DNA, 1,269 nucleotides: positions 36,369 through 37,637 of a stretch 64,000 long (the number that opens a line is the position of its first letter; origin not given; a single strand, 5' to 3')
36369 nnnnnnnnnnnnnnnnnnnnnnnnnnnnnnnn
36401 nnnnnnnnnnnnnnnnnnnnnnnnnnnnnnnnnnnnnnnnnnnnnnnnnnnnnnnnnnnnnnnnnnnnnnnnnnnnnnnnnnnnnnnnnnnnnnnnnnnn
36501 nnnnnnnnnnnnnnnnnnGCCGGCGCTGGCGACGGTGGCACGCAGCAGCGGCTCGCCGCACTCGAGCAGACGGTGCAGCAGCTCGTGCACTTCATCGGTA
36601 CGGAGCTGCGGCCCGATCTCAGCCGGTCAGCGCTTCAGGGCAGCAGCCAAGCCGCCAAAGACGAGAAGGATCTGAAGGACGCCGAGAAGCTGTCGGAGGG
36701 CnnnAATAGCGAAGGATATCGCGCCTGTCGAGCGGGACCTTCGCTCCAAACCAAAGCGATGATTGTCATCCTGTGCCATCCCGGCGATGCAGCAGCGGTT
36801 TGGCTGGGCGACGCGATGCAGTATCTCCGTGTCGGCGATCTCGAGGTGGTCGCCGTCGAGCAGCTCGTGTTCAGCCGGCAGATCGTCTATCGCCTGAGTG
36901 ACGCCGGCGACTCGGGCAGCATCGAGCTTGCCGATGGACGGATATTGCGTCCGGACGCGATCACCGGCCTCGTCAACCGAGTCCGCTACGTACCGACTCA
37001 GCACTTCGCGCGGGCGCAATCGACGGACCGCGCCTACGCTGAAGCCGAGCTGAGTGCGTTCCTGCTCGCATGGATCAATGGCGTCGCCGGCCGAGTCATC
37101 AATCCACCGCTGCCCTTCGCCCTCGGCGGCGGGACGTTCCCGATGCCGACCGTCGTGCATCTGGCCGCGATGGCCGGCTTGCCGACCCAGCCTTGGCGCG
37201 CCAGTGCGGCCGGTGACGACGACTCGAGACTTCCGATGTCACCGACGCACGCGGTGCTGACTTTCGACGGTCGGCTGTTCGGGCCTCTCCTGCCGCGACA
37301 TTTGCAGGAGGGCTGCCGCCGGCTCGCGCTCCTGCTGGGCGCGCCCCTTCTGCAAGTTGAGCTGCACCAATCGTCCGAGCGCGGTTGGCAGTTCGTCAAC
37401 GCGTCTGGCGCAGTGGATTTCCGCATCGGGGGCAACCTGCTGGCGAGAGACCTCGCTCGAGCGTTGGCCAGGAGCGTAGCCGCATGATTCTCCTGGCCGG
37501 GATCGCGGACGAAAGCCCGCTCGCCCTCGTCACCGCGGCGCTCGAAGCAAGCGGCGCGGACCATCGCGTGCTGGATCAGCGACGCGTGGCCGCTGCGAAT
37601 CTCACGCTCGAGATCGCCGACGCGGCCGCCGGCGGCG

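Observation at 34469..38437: Four-gene cassette: free-standing subtilase pro-region copy, S8 protease with K/E/D/T repeat tail, and two MdnB/MdnC-like ATP-grasp proteins (possible protease-linked graspetide-type cross-linking system)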

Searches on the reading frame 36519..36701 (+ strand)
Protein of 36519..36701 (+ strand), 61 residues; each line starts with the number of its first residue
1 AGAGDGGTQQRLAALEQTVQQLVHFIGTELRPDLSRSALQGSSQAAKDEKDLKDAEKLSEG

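Call 58: search_protein_representatives(protein=window:36519-36701:+)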
Query: 61 residues. Proteins with E-value up to 0.001 (for the whole library): 70; up to 1e-10: 8; up to 1e-30: 0. The best 70 are listed.
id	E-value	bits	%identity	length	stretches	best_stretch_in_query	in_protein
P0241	3.9e-27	108.3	97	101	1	3-61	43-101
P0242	3.0e-20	86.8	83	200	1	2-60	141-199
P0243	4.4e-19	83.2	81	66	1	4-60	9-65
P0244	3.1e-17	77.4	78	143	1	7-60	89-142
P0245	2.1e-16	74.8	73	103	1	6-61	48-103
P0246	3.9e-16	74.0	79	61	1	3-56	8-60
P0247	8.6e-14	66.7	86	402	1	19-61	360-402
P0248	4.3e-12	61.4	61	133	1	3-56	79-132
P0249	2.3e-10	56.0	75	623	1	4-47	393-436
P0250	2.1e-08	49.9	49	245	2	5-61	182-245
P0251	2.1e-08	49.9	62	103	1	4-58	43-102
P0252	1.8e-07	47.0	61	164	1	5-61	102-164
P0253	1.3e-06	44.4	59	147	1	3-48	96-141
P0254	1.3e-06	44.3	61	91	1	6-43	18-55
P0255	3.2e-06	43.1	58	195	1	9-61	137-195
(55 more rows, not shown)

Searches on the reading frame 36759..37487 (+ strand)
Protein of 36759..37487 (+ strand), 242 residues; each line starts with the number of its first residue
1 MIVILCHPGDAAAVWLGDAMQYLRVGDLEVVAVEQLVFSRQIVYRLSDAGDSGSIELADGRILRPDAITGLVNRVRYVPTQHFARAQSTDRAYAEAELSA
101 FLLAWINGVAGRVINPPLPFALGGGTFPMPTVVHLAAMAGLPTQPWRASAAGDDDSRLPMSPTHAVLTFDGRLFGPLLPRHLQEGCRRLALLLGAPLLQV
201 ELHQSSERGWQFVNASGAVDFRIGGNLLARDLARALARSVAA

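Call 3: search_protein_families(library=pfam, proteins=[window:36759-37487:+], max_evalue=1)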
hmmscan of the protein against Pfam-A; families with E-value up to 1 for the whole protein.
window:36759-37487:+ (242 aa): 0 families

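Call 4: search_protein_families(library=ncbifam, proteins=[window:36759-37487:+], max_evalue=1)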
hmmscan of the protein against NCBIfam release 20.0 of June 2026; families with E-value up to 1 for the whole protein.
window:36759-37487:+ (242 aa): 0 families

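Call 11: search_protein_families(library=padloc, proteins=[window:36759-37487:+], max_evalue=1)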
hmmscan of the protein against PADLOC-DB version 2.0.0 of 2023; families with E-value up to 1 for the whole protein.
window:36759-37487:+ (242 aa): 0 families

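Call 14: find_homologous_proteins(query=window:36759-37487:+, max_evalue=0.001)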
Query window:36759-37487:+ (242 aa): 131 proteins with E <= 0.001 among 6103 candidates; the best 120 are listed.
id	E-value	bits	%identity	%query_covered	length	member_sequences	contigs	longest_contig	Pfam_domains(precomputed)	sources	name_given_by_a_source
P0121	4.4e-150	516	96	100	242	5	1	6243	-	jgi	jgi:hypothetical protein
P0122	1.1e-126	439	83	100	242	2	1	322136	-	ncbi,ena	-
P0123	6.1e-124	430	81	96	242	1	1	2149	-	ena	-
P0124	2.3e-116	405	77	100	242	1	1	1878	-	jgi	jgi:hypothetical protein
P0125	1.2e-112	393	75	96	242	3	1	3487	-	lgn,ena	-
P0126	3.1e-111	389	73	93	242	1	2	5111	-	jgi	-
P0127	1.7e-110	386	74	100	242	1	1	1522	-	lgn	-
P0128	3.4e-110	385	73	100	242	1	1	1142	-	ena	-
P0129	4.3e-110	385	73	93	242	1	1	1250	-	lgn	-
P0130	1.1e-108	380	71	93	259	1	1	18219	-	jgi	jgi:hypothetical protein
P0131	3.6e-108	379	73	93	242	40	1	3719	-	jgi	-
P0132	2.3e-106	373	72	100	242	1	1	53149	-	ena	-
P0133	1.9e-104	366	72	96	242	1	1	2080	-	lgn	-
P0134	3.8e-104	365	70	100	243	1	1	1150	-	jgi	jgi:hypothetical protein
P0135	5.3e-104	365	70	100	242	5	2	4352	-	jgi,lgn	jgi:hypothetical protein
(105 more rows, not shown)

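Call 18: search_solved_structures(query=A1, max_evalue=10, show_alignments=2)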
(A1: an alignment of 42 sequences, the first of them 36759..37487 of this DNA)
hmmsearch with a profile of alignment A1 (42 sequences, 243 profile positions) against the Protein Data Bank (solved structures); distinct sequences matched with E-value up to 10: 0.

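Call 20: find_related_loci(query=A1, collection=genome_contigs, flank=7000)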
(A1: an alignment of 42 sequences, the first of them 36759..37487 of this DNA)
Query A1 (242 aa) in genome_contigs; peptide patterns used: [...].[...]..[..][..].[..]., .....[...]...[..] (x = any residue, [..] = any of these).
65 stretches matched a pattern; 16 encode a relative of the query (tblastn E <= 1e-3); 16 distinct loci.
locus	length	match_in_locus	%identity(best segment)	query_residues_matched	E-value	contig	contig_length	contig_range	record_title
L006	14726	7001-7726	83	1-242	2e-125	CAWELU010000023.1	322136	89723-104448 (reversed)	MAG: uncultured beta proteobacterium isolate MFD05674.bin.2.160 genome assembly, contig: contig_15390, whole genome shot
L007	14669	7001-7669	54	1-225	8e-74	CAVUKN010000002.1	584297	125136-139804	MAG: uncultured Acidobacteriota bacterium isolate MFD00392.bin.2.401 genome assembly, contig: contig_3924, whole genome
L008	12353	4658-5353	56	1-233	4e-72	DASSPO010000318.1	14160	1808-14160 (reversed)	MAG TPA_asm: Bauldia sp. isolate SMAG_U1280 k141_1273791, whole genome shotgun sequence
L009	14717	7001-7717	33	1-241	3e-31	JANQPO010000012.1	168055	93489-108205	MAG: Tepidamorphaceae bacterium isolate IP29b_bin.167 k99_1068530, whole genome shotgun sequence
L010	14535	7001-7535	63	53-228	2e-32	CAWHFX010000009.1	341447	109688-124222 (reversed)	MAG: uncultured beta proteobacterium isolate MFD00392.bin.2.59 genome assembly, contig: contig_234, whole genome shotgun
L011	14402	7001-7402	38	1-141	1e-15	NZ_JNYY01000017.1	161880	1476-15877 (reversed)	Amycolatopsis vancoresmycina strain NRRL B-24208 contig17.1, whole genome shotgun sequence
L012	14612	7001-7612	33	1-208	2e-14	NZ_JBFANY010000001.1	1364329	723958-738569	Amycolatopsis sp. NPDC049688 NPDC049688_149_E4.ctg-0001, whole genome shotgun sequence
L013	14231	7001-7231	44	65-141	1e-13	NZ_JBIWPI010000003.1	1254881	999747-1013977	Amycolatopsis sp. NPDC101161 NPDC101161_277_F6.ctg-0003, whole genome shotgun sequence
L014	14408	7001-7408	34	1-145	4e-12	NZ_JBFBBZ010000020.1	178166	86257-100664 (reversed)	Amycolatopsis sp. NPDC051061 NPDC051061_18_B1.ctg-0020, whole genome shotgun sequence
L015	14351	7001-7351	34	1-124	1e-11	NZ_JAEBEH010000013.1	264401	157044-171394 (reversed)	Amycolatopsis sp. cmx-4-68 cmx-4-68_NODE_13_length_264401_cov_16.459266, whole genome shotgun sequence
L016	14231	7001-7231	44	65-141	1e-11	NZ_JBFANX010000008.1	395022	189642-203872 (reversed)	Amycolatopsis sp. NPDC049691 NPDC049691_52_A10.ctg-0008, whole genome shotgun sequence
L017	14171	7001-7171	47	68-124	7e-11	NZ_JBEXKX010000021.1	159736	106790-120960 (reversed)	Amycolatopsis sp. NPDC004625 NPDC004625_80_D7.ctg-0021, whole genome shotgun sequence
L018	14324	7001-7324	33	44-151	9e-8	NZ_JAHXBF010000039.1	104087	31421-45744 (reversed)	Hyalangium versicolor strain H56D21 NODE_39_length_104087_cov_22.152569, whole genome shotgun sequence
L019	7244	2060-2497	28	60-208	1e-7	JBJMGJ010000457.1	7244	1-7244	MAG: Bryobacteraceae bacterium isolate H1_18_all_fractions_metab_conc_105_57_8 k255_6721722, whole genome shotgun sequen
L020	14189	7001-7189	38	65-127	2e-6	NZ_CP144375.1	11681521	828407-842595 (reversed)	Kutzneria buriramensis strain DSM 45791 chromosome, complete genome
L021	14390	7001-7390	24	44-175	5e-6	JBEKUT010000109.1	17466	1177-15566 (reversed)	MAG: Bryobacteraceae bacterium isolate SPRUCE 588 SPRUCE_588_109, whole genome shotgun sequence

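Call 24: search_protein_families(library=pfam, proteins=[L011:5053-6999:+, L011:3953-6223:+, L011:7001-7726:+, L011:8660-9076:+, L011:9358-10431:+, L011:2423-3949:+], max_evalue=0.01)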
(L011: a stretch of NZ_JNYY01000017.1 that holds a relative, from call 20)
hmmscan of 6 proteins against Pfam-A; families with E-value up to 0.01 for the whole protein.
L011:5053-6999:+ (648 aa): 0 families

L011:3953-6223:+ (756 aa): 0 families

L011:7001-7726:+ (241 aa): 0 families

L011:8660-9076:+ (138 aa): 0 families

L011:9358-10431:+ (357 aa): 0 families

L011:2423-3949:+ (508 aa): 1 family
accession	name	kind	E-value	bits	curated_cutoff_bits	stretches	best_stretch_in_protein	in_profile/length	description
PF04865.19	Baseplate_J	-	4.1e-06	26.7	21.1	1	119-203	3-81/255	Baseplate J-like protein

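Call 28: predict_structure(alignment_id=A1)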
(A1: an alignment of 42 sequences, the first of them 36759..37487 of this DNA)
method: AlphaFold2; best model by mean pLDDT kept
length: 242 residues; sequences in the alignment: 42
mean_pLDDT: 88.8   pTM: 0.85
mean pLDDT of the five models: 88.8, 88.4, 87.7, 86.9, 86.5
residues with pLDDT >= 90: 152; 70-90: 74; 50-70: 12; < 50: 4
segments of 3 or more residues with pLDDT < 50: none
pLDDT, mean of each block of 10 residues (from residue 1): 94 97 94 88 78 86 92 90 86 88 91 87 83 96 78 59 96 96 98 94 94 94 97 84 38
secondary structure, 60 per line:
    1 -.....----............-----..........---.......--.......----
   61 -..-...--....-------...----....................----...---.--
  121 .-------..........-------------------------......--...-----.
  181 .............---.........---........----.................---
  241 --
elements in order: E2-6 H11-22 E28-32 H33-37 E41-47 E50-56 E70-73 H88-107 E112-114 H129-138 E164-169 E172-174 H180-193 E197-205 E209-216 H221-237

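Call 35: fold_search(model_id=the predicted structure, library=pdb)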
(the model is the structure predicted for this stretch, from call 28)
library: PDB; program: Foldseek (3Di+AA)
matches with E <= 10: 812; with E <= 0.001: 75
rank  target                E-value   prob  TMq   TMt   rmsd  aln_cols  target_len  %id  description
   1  9bou_A                3.0e-10  1.00  0.65  0.55   6.0       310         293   14  Crystal structure of ATP-grasp ligase PruB from Streptomyces coelicolor A3(2) (released 2024-12-18)
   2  7m4s_A                6.9e-10  1.00  0.68  0.55   5.8       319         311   10  Crystal structure of macrocyclase AMdnB from Anabaena sp. PCC 7120 (released 2021-11-03)
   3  9bou_B                8.3e-10  1.00  0.64  0.56   6.3       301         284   14  Crystal structure of ATP-grasp ligase PruB from Streptomyces coelicolor A3(2) (released 2024-12-18)
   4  5ig8_B                9.9e-10  1.00  0.65  0.65   4.8       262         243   12  Crystal structure of macrocyclase MdnB from Microcystis aeruginosa MRC (released 2016-09-21)
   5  5ig9_D                1.2e-09  1.00  0.70  0.57   5.9       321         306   10  Crystal structure of macrocyclase MdnC bound with precursor peptide MdnA from Microcystis aeruginosa MRC (released 2016-09-21)
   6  7m4s_B                1.4e-09  1.00  0.69  0.55   6.1       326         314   10  Crystal structure of macrocyclase AMdnB from Anabaena sp. PCC 7120 (released 2021-11-03)
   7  7m4s_C                1.8e-09  1.00  0.68  0.57   5.7       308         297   11  Crystal structure of macrocyclase AMdnB from Anabaena sp. PCC 7120 (released 2021-11-03)
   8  5ig9_H                2.0e-09  1.00  0.70  0.56   5.2       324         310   10  Crystal structure of macrocyclase MdnC bound with precursor peptide MdnA from Microcystis aeruginosa MRC (released 2016-09-21)
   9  5ig9_E                2.6e-09  1.00  0.70  0.56   5.2       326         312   10  Crystal structure of macrocyclase MdnC bound with precursor peptide MdnA from Microcystis aeruginosa MRC (released 2016-09-21)
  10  7m4s_D                2.9e-09  1.00  0.69  0.58   5.2       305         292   11  Crystal structure of macrocyclase AMdnB from Anabaena sp. PCC 7120 (released 2021-11-03)
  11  5ig9_G                5.0e-09  1.00  0.72  0.57   4.6       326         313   10  Crystal structure of macrocyclase MdnC bound with precursor peptide MdnA from Microcystis aeruginosa MRC (released 2016-09-21)
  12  5ig9_C                7.6e-09  1.00  0.69  0.56   4.9       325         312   10  Crystal structure of macrocyclase MdnC bound with precursor peptide MdnA from Microcystis aeruginosa MRC (released 2016-09-21)
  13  5ig9_A                8.0e-09  1.00  0.68  0.53   6.1       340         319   11  Crystal structure of macrocyclase MdnC bound with precursor peptide MdnA from Microcystis aeruginosa MRC (released 2016-09-21)
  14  5ig9_F                1.4e-08  1.00  0.68  0.57   5.6       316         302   10  Crystal structure of macrocyclase MdnC bound with precursor peptide MdnA from Microcystis aeruginosa MRC (released 2016-09-21)
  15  7mgv_A                1.5e-08  1.00  0.65  0.50   7.2       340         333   11  Chryseobacterium gregarium RiPP-associated ATP-grasp ligase in complex with ADP, and a leader and core peptide (released 2021-06-23)
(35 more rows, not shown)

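Call 50: search_protein_families(library=pfam, proteins=[L011:6220-6996:+, L019:125-1891:+, L021:5220-6890:+], max_evalue=0.01)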
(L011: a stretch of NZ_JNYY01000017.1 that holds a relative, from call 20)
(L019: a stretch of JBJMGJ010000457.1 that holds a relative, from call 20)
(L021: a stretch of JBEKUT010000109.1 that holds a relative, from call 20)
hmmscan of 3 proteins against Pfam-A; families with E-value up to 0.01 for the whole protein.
L011:6220-6996:+ (259 aa): 1 family
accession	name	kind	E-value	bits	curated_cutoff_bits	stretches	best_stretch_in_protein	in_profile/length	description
PF05132.19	RNA_pol_Rpc4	-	0.0037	17.9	26.5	1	160-206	19-65/143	RNA polymerase III RPC4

L019:125-1891:+ (589 aa): 6 families
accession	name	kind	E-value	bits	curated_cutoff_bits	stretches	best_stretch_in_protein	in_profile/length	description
PF13964.12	Kelch_6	-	1.5e-11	44.3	25.3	1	92-135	3-44/50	Kelch motif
PF01344.31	Kelch_1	-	3.7e-09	36.4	20.1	1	91-136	2-44/46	Kelch motif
PF13418.12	Kelch_4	-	1e-07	32.2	21.6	1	92-137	4-47/49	Galactose oxidase, central domain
PF25210.1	Kelch_FKB95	-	1.7e-06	28.3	70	1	79-184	69-170/268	FKB95, Kelch-repeats domain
PF24996.1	NANM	-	2.3e-05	23.9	45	1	50-158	17-121/350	N-acetylneuraminate epimerase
PF24681.1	Kelch_KLHDC2_KLHL20_DRC7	-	3.3e-05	23.7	50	1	78-187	89-202/221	KLHDC2/KLHL20/DRC7 Kelch-repeats domain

L021:5220-6890:+ (557 aa): 8 families
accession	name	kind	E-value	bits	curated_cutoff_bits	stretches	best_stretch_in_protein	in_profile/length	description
PF13964.12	Kelch_6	-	2e-10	40.7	25.3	1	68-114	3-47/50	Kelch motif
PF01344.31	Kelch_1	-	1.5e-09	37.6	20.1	1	67-114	2-46/46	Kelch motif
PF13418.12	Kelch_4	-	2.3e-06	27.9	21.6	1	68-114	4-48/49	Galactose oxidase, central domain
PF25210.1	Kelch_FKB95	-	1.5e-05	25.2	70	1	55-157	69-167/268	FKB95, Kelch-repeats domain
PF24681.1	Kelch_KLHDC2_KLHL20_DRC7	-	1.9e-05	24.5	50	1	55-159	90-198/221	KLHDC2/KLHL20/DRC7 Kelch-repeats domain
PF24996.1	NANM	-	0.00086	18.7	45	0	33-135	24-123/350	N-acetylneuraminate epimerase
PF07646.21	Kelch_2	-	0.003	17.9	21.3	0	72-114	7-48/48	Kelch motif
PF13415.12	Kelch_3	-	0.0037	17.9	22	0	78-115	3-38/48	Galactose oxidase, central domain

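Call 87: search_protein_families(library=pfam, proteins=[L011:21-1565:+, L011:1935-2483:+, L011:2423-3949:+, L011:3953-6223:+, L011:9290-10927:+, L011:11070-12014:+, L020:12-1373:+, L020:8478-9215:+, L020:9262-9741:+], max_evalue=0.01)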
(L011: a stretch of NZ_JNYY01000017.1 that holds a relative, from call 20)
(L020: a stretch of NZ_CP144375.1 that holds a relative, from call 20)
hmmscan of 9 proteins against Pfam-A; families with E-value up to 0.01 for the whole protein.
L011:21-1565:+ (514 aa): 0 families

L011:1935-2483:+ (182 aa): 0 families

L011:2423-3949:+ (508 aa): 1 family
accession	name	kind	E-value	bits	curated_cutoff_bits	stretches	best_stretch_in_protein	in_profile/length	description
PF04865.19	Baseplate_J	-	4.1e-06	26.7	21.1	1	119-203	3-81/255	Baseplate J-like protein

L011:3953-6223:+ (756 aa): 0 families

L011:9290-10927:+ (545 aa): 3 families
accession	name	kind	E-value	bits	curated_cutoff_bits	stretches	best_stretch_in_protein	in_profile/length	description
PF13229.12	Beta_helix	-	2.5e-08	34.1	25.9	1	305-418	54-158/158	Right handed beta helix region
PF05048.19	NosD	-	3e-06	27.3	23.6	0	311-386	94-167/212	Periplasmic copper-binding protein (NosD)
PF12708.12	Pect-lyase_RHGA_epim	-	0.0017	18.6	27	0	86-176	7-86/213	Rhamnogalacturonase A/epimerase, pectate lyase-like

L011:11070-12014:+ (314 aa): 1 family
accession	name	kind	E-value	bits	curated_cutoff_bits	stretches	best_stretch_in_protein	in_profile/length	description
PF01183.26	Glyco_hydro_25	-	1.4e-11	45.5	27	1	28-186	12-179/180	Glycosyl hydrolases family 25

L020:12-1373:+ (453 aa): 0 families

L020:8478-9215:+ (245 aa): 0 families

L020:9262-9741:+ (159 aa): 1 family
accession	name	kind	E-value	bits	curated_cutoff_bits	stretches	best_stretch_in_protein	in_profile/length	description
PF11188.13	DUF2975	-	4.1e-29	101.6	27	1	53-159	23-130/130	Protein of unknown function (DUF2975)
